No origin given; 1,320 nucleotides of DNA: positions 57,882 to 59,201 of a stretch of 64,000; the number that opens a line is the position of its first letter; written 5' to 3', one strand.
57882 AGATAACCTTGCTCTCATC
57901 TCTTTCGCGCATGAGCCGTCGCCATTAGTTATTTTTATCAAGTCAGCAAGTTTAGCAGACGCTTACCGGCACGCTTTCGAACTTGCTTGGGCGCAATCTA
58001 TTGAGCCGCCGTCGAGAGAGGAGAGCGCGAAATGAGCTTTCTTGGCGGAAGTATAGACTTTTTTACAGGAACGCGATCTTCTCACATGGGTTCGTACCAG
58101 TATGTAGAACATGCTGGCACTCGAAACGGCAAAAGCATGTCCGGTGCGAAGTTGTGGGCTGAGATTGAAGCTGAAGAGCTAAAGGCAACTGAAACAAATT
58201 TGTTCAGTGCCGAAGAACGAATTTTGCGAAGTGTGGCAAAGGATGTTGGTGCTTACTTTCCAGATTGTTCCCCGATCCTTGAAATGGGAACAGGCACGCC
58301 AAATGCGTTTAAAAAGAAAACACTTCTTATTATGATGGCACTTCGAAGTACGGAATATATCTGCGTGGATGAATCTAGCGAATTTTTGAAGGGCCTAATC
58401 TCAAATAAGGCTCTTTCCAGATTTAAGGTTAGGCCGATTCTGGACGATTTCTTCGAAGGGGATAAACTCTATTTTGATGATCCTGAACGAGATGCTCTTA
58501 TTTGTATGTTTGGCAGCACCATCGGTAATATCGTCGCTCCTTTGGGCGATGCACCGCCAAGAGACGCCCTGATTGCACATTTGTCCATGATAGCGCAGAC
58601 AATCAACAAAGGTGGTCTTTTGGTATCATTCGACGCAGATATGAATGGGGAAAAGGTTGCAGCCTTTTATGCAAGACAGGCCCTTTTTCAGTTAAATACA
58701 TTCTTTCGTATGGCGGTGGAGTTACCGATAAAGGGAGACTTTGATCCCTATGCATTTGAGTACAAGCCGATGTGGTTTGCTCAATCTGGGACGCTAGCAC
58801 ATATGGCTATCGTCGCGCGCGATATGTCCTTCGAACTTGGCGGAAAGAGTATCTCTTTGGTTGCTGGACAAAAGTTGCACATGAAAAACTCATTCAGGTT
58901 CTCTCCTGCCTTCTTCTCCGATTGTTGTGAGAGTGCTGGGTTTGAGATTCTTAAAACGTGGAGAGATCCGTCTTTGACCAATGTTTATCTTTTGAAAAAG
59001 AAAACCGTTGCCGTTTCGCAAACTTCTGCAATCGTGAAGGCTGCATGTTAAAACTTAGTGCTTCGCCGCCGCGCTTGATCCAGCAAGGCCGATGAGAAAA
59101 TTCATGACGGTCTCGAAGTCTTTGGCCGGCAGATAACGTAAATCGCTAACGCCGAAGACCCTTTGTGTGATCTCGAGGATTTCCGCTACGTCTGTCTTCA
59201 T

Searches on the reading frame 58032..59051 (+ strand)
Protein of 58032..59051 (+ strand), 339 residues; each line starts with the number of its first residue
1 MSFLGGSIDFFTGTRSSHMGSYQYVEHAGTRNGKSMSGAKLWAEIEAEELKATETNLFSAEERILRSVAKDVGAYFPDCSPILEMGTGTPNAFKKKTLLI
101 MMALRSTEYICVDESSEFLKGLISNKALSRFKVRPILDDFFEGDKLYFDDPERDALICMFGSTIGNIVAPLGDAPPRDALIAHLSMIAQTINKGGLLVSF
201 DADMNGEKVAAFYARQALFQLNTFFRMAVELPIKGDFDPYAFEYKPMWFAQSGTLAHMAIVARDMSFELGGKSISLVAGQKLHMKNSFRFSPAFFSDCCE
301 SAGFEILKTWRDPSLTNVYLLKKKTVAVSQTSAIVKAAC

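Call 12: search_protein_families(library=pfam, proteins=[window:58032-59051:+], max_evalue=0.001)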
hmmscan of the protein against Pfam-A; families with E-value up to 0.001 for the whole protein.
window:58032-59051:+ (339 aa): 1 family
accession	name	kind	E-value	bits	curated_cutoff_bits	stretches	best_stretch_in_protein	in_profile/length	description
PF10017.15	Methyltransf_33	-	4.5e-30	105.2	23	1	38-314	26-294/304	Histidine-specific methyltransferase, SAM-dependent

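Call 17: search_protein_families(library=padloc, proteins=[window:58032-59051:+], max_evalue=0.1)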
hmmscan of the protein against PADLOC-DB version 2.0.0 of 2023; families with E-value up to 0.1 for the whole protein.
window:58032-59051:+ (339 aa): 1 family
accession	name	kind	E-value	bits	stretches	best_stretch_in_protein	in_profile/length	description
PDLC04134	mad2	-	0.0014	15.5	1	98-206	305-401/492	mads_2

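Call 18: search_protein_families(library=phrogs, proteins=[window:58032-59051:+], max_evalue=0.1)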
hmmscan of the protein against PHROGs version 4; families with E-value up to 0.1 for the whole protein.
window:58032-59051:+ (339 aa): 0 families

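Call 19: search_protein_families(library=ncbifam, proteins=[window:58032-59051:+], max_evalue=0.1)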
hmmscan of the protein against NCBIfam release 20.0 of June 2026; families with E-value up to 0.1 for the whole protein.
window:58032-59051:+ (339 aa): 2 families
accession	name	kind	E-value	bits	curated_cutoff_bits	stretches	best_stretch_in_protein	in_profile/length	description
TIGR03438.1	egtD_ergothio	equivalog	5.1e-25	88.3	290.9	1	38-314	27-293/301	L-histidine N(alpha)-methyltransferase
TIGR03439.1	methyl_EasF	subfamily_domain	1.1e-13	50.8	205.55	1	52-314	50-314/321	EasF family methyltransferase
